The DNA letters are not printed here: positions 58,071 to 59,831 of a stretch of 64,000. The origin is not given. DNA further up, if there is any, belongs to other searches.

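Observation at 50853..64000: Thirteen-kb surface-glycan cluster combining a UGM-like flavoenzyme, GT-C-like membrane proteins, a carbamoyltransferase, an SDR reductase, three methyltransferases, an acyltransferase and four GT4 enzymes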

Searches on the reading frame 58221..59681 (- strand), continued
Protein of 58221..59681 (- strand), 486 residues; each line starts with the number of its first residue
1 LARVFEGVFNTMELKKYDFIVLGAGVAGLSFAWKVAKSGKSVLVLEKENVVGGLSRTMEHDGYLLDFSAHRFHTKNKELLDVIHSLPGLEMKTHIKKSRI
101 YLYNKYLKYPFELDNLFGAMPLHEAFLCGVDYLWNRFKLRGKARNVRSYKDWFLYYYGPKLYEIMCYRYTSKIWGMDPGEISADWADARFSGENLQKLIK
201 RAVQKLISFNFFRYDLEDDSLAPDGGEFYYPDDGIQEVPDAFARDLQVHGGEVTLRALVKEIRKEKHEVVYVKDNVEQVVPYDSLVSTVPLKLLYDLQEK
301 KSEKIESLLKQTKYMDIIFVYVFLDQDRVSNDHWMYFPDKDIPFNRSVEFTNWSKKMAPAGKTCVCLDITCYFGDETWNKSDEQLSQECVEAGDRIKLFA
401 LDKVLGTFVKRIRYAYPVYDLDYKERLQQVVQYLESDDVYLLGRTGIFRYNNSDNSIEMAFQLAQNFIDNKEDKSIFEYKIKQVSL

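Call 23: find_related_loci(query=A1, collection=genome_contigs, flank=10000)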
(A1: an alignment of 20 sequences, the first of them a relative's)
Query A1 (475 aa) in genome_contigs; peptide patterns used: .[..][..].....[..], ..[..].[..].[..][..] (x = any residue, [..] = any of these).
456 stretches matched a pattern; 45 encode a relative of the query (tblastn E <= 1e-3); 42 distinct loci.
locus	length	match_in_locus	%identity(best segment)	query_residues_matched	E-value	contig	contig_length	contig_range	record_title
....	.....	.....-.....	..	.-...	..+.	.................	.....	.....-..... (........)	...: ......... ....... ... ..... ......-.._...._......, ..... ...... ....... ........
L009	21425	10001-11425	73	1-475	0e+0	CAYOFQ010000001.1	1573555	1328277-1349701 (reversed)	MAG TPA_asm: uncultured Gammaproteobacteria bacterium isolate SRP342105_co1_162 genome assembly, contig: NODE_1_length_1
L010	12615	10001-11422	55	3-475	0e+0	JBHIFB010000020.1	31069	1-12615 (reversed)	MAG: Candidatus Glassbacteria bacterium isolate b2.sp1_bin.52 NODE_232_length_31069_cov_5.284420, whole genome shotgun s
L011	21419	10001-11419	55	3-474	0e+0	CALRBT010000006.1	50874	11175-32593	MAG: Parcubacteria group bacterium isolate AH-24oct19-52 genome assembly, contig: AH-24oct19-C1247, whole genome shotgun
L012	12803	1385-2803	55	3-474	0e+0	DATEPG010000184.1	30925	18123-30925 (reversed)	MAG TPA_asm: Polyangiaceae bacterium isolate SMAG_U9015 k141_43389, whole genome shotgun sequence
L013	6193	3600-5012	56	5-474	0e+0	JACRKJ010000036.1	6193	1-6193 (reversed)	MAG: Candidatus Woesearchaeota archaeon isolate NC_groundwater_1852_Pr3_B-0.1um_40_9 SR-2_scaffold_141_2051120, whole ge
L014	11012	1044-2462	54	3-474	3e-179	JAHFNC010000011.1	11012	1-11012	MAG: bacterium isolate nzgw471 NODE_6292_length_11013_cov_4.631840, whole genome shotgun sequence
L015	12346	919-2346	55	1-475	3e-178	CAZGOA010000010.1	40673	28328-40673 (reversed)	MAG TPA_asm: uncultured Gammaproteobacteria bacterium isolate binchicken_co277_142 genome assembly, contig: NODE_1655_le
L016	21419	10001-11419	53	3-474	8e-178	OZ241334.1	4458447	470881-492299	MAG: Chitinophagaceae bacterium isolate ef9a38d7-3cfa-4b77-b0cf-7bbb2b6e8d3e genome assembly, chromosome: 1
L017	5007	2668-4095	52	1-475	0e+0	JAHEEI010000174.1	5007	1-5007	MAG: Proteobacteria bacterium isolate Ww263 NODE_47144_length_5007_cov_3.490585, whole genome shotgun sequence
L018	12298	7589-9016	55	5-474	1e-175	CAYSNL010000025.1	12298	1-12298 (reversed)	MAG TPA_asm: Candidatus Woesearchaeota archaeon isolate binchicken_co38_1257 genome assembly, contig: NODE_10952_length_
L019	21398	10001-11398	55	3-468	2e-173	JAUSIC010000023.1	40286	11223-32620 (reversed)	MAG: Nanoarchaeota archaeon isolate E14_metabat.bin.221 E14_k141_1823315, whole genome shotgun sequence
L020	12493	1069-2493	51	4-475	1e-171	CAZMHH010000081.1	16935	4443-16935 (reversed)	MAG TPA_asm: uncultured Thermodesulfobacteriota bacterium isolate SRP332253_co1_288 genome assembly, contig: NODE_5563_l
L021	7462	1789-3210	55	3-474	1e-171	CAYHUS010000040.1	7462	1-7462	MAG TPA_asm: uncultured Candidatus Saccharibacteria bacterium isolate ERP119705_co17_43 genome assembly, contig: NODE_16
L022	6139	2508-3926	55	4-474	3e-172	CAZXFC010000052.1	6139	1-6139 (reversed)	MAG TPA_asm: uncultured Candidatus Saccharibacteria bacterium isolate SRP269290_co1_801 genome assembly, contig: NODE_22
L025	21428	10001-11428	53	5-474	1e-168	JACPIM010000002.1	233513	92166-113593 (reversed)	MAG: Candidatus Woesearchaeota archaeon isolate NC_groundwater_440_Ag_B-0.1um_30_18 GD18-4_B1_scaffold_175342, whole gen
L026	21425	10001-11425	54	1-474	9e-169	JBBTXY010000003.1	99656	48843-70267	MAG: Patescibacteria group bacterium isolate H51-bin041_1 H51_bin041_1_000000000003, whole genome shotgun sequence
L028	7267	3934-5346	52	3-474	7e-166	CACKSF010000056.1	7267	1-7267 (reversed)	MAG: uncultured Candidatus Marinimicrobia bacterium isolate AG-457-F09 genome assembly, contig: AG-457-F09_NODE_56, whol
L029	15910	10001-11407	53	6-474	7e-165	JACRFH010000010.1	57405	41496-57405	MAG: Candidatus Kaiserbacteria bacterium isolate NC_groundwater_1720_Pr3_B-0.1um_51_29 SR-2_scaffold_141_809297, whole g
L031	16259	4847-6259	52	4-474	2e-164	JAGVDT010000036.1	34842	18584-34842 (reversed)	MAG: Candidatus Paceibacterota bacterium isolate WC_15 c_000000159173, whole genome shotgun sequence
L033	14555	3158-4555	52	3-467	4e-163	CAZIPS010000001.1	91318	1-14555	MAG TPA_asm: uncultured Candidatus Saccharibacteria bacterium isolate SRP133034_co1_49 genome assembly, contig: NODE_104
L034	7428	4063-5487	52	2-474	4e-162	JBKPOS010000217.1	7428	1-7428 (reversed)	MAG: Gemmatimonadota bacterium isolate GS_HAYS_MAG_00008 GS_HAYS_000002594380, whole genome shotgun sequence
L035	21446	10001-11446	49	4-474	2e-160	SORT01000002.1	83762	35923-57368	Candidatus Marinimicrobia bacterium MT.SAG.3 2547281320_2_len_83762_cov_432_485_ID_2818346_2, whole genome shotgun seque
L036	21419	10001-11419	50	3-474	1e-157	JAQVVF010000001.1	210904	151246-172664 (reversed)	MAG: Patescibacteria group bacterium isolate STF1_73 NODE_49_length_210904_cov_5.972502_Sandtown_F1, whole genome shotgu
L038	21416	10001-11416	54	3-474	1e-175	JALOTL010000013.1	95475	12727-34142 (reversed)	MAG: Spirochaetes bacterium isolate Prado232 scaffold_71, whole genome shotgun sequence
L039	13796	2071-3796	46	2-474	1e-141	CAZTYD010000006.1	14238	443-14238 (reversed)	MAG TPA_asm: uncultured Candidatus Peribacteria bacterium isolate SRP342105_co1_375 genome assembly, contig: NODE_5766_l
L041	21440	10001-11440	46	1-474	8e-135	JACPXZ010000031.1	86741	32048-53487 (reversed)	MAG: Candidatus Peregrinibacteria bacterium isolate NC_groundwater_850_Pr1_B-0.1um_50_22 Montesol18_Bp1_scaffold_1528160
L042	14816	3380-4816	47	4-474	3e-134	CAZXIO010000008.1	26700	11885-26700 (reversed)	MAG TPA_asm: uncultured Candidatus Peribacteria bacterium isolate ERP125453_co2_86 genome assembly, contig: NODE_510_len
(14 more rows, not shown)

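Call 28: search_protein_families(library=pfam, proteins=[L014:2465-3562:-, L014:3581-3988:-, L021:4071-5474:+, L020:2486-3406:-, L011:19325-20290:+, L015:3988-5682:+, L014:4052-5107:+, L014:5104-6399:-, L014:6406-8124:-, L011:12365-14395:+], max_evalue=0.01)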
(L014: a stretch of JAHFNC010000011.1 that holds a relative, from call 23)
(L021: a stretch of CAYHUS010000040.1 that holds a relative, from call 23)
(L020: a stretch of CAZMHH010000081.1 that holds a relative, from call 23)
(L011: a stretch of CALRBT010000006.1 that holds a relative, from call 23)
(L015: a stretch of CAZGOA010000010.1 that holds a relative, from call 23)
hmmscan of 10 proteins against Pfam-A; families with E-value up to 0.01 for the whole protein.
L014:2465-3562:- (365 aa): 1 family
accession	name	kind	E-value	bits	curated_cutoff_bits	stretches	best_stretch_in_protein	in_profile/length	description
PF13231.12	PMT_2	-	0.0024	18.5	26.1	1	77-211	21-151/160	Dolichyl-phosphate-mannose-protein mannosyltransferase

L014:3581-3988:- (135 aa): 1 family
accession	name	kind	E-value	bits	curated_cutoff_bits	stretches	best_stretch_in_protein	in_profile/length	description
PF04138.20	GtrA_DPMS_TM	-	3.8e-24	85.6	26.1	1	18-134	1-117/117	GtrA/DPMS, transmembrane domain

L021:4071-5474:+ (467 aa): 1 family
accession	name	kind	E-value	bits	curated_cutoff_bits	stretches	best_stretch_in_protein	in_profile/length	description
PF13231.12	PMT_2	-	8.1e-06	26.6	26.1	1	89-228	17-157/160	Dolichyl-phosphate-mannose-protein mannosyltransferase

L020:2486-3406:- (306 aa): 7 families
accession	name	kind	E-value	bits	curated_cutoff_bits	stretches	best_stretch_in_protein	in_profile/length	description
PF13489.12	Methyltransf_23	-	3.3e-23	82.6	27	1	104-244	22-162/164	Methyltransferase domain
PF08241.18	Methyltransf_11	-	5.4e-11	43.4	21.2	1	109-198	1-95/95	Methyltransferase domain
PF13649.12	Methyltransf_25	-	3e-10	41.1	27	1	108-194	1-97/97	Methyltransferase domain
PF08242.18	Methyltransf_12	-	2.9e-09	38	30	1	109-196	1-98/98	Methyltransferase domain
PF13847.12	Methyltransf_31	-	4.9e-09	36.4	27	1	106-211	5-122/145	Methyltransferase domain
PF07021.18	MetW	-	5.4e-08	33.1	21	1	96-208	5-117/193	Methionine biosynthesis protein MetW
PF01555.25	N6_N4_Mtase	-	0.0061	17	26.7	0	183-236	36-90/221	DNA methylase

L011:19325-20290:+ (321 aa): 3 families
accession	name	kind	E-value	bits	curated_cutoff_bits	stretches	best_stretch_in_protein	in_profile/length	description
PF00535.33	Glycos_transf_2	-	7.9e-36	124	23.3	1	7-169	1-166/168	Glycosyl transferase family 2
PF10111.15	Glyco_tranf_2_2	-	1.1e-05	25.6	27.3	1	7-108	1-103/276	Glycosyltransferase like family 2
PF13641.12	Glyco_tranf_2_3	-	0.0002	21.9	27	1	6-119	3-120/230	Glycosyltransferase like family 2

L015:3988-5682:+ (564 aa): 1 family
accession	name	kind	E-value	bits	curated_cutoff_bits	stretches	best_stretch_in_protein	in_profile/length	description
PF02366.24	PMT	-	3.4e-07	30.5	22.7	1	115-250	87-223/245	Dolichyl-phosphate-mannose-protein mannosyltransferase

L014:4052-5107:+ (351 aa): 1 family
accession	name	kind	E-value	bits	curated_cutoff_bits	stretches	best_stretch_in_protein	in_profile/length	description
PF01757.29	Acyl_transf_3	-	3.9e-27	95.6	31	1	7-329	4-322/326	Acyltransferase domain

L014:5104-6399:- (431 aa): 3 families
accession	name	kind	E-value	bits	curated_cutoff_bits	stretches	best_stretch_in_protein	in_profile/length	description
PF00932.25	LTD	-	8.3e-22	78.1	34.3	2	19-129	7-107/109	Lamin Tail Domain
PF18911.6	PKD_4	-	2.6e-11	43.9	27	1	207-260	22-75/85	PKD domain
PF00801.26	PKD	-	3.1e-05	24.3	23.5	1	198-256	12-68/80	PKD domain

L014:6406-8124:- (572 aa): 5 families
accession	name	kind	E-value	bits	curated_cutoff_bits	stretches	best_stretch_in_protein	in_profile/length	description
PF10412.15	TrwB_AAD_bind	-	2.1e-08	33.9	20.5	1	27-342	12-310/387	Type IV secretion-system coupling protein DNA-binding domain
PF12696.13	TraG-D_C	-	3.1e-05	24.3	22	1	282-344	1-66/126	TraM recognition site of TraD and TraG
PF13401.12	AAA_22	-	0.00044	21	27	0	31-75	6-51/130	AAA domain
PF01935.23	DUF87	-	0.00061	20.4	23.2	1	10-259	3-217/220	Helicase HerA, central domain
PF03193.22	RsgA_GTPase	-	0.0099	16.2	30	0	21-55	97-131/174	RsgA GTPase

L011:12365-14395:+ (676 aa): 2 families
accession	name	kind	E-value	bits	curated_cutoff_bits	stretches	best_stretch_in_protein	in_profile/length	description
PF14897.12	EpsG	-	1.9e-08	34.3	30.1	1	23-313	2-261/326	EpsG family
PF20604.3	DUF6798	-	5.2e-07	29.7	26.9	1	554-581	3-30/61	Domain of unknown function (DUF6798)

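Call 29: search_protein_families(library=pfam, proteins=[L012:2875-4473:+, L015:2381-3952:+, L028:5470-7266:-, L036:11487-12869:+, L036:12922-14667:+, L036:7053-8930:+, L019:8260-9960:+, L034:5544-6929:+, L042:5601-8480:-, L033:309-2108:+], max_evalue=0.01)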
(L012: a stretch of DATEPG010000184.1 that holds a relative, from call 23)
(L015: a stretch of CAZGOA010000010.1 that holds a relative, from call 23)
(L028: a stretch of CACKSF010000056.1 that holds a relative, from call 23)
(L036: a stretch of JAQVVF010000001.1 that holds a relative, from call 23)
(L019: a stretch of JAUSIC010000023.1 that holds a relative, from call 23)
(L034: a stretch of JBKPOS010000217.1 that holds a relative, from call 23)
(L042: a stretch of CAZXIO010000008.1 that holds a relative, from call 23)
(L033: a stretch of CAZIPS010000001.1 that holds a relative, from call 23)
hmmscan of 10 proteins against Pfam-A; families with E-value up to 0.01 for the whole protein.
L012:2875-4473:+ (532 aa): 0 families

L015:2381-3952:+ (523 aa): 0 families

L028:5470-7266:- (598 aa): 0 families

L036:11487-12869:+ (460 aa): 0 families

L036:12922-14667:+ (581 aa): 0 families

L036:7053-8930:+ (625 aa): 0 families

L019:8260-9960:+ (566 aa): 2 families
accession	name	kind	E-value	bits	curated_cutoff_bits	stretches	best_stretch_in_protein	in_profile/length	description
PF13231.12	PMT_2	-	3.6e-06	27.7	26.1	1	64-210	2-149/160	Dolichyl-phosphate-mannose-protein mannosyltransferase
PF16101.10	PRIMA1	-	0.0063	16.7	38.6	0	254-294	93-133/158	Proline-rich membrane anchor 1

L034:5544-6929:+ (461 aa): 0 families

L042:5601-8480:- (959 aa): 1 family
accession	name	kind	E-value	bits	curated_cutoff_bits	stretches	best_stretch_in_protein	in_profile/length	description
PF13231.12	PMT_2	-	0.00055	20.6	26.1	1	366-457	7-93/160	Dolichyl-phosphate-mannose-protein mannosyltransferase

L033:309-2108:+ (599 aa): 1 family
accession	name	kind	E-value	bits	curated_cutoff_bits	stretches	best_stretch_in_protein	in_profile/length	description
PF20604.3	DUF6798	-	0.0014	18.8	26.9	1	486-528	3-41/61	Domain of unknown function (DUF6798)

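Call 32: search_solved_structures(query=A1, max_evalue=0.001, show_alignments=3)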
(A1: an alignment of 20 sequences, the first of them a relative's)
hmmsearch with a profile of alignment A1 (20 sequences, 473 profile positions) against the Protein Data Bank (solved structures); distinct sequences matched with E-value up to 0.001: 115 (the best 60 are shown).
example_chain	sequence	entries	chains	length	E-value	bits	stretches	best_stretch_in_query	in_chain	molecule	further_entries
3ute_A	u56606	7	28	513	7e-35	124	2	4-351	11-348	UDP-galactopyranose mutase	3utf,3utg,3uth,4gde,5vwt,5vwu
4u8l_A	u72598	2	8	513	7.6e-35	123.9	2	4-351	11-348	UDP-galactopyranose mutase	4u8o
4u8i_A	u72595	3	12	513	1e-34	123.4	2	4-351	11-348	UDP-galactopyranose mutase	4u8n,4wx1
3uka_A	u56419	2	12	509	1.6e-34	122.8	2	4-348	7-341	UDP-galactopyranose mutase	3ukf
3ukl_A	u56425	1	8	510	1.7e-34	122.8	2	4-348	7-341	UDP-galactopyranose mutase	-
3ukh_A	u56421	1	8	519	1.8e-34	122.6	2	4-348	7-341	UDP-galactopyranose mutase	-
4u8k_A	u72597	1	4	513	2.1e-34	122.4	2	4-351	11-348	UDP-galactopyranose mutase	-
3ukq_A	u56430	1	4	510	7.7e-34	120.6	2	4-348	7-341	UDP-galactopyranose mutase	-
3ukk_A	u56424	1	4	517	8.2e-34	120.5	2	4-348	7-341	UDP-galactopyranose mutase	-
5hhf_A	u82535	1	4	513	1.6e-33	119.5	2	4-351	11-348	UDP-galactopyranose mutase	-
4u8j_A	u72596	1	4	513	2.1e-33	119.1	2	4-351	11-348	UDP-galactopyranose mutase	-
3ukp_A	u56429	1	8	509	2.3e-33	119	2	4-348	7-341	UDP-galactopyranose mutase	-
4u8m_A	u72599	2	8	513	2.4e-33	118.9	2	4-351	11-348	UDP-galactopyranose mutase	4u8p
4dsg_A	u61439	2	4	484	8.1e-33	117.2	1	6-455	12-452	UDP-galactopyranose mutase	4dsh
3hdq_A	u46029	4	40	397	4.2e-16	62.1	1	2-171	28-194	UDP-galactopyranose mutase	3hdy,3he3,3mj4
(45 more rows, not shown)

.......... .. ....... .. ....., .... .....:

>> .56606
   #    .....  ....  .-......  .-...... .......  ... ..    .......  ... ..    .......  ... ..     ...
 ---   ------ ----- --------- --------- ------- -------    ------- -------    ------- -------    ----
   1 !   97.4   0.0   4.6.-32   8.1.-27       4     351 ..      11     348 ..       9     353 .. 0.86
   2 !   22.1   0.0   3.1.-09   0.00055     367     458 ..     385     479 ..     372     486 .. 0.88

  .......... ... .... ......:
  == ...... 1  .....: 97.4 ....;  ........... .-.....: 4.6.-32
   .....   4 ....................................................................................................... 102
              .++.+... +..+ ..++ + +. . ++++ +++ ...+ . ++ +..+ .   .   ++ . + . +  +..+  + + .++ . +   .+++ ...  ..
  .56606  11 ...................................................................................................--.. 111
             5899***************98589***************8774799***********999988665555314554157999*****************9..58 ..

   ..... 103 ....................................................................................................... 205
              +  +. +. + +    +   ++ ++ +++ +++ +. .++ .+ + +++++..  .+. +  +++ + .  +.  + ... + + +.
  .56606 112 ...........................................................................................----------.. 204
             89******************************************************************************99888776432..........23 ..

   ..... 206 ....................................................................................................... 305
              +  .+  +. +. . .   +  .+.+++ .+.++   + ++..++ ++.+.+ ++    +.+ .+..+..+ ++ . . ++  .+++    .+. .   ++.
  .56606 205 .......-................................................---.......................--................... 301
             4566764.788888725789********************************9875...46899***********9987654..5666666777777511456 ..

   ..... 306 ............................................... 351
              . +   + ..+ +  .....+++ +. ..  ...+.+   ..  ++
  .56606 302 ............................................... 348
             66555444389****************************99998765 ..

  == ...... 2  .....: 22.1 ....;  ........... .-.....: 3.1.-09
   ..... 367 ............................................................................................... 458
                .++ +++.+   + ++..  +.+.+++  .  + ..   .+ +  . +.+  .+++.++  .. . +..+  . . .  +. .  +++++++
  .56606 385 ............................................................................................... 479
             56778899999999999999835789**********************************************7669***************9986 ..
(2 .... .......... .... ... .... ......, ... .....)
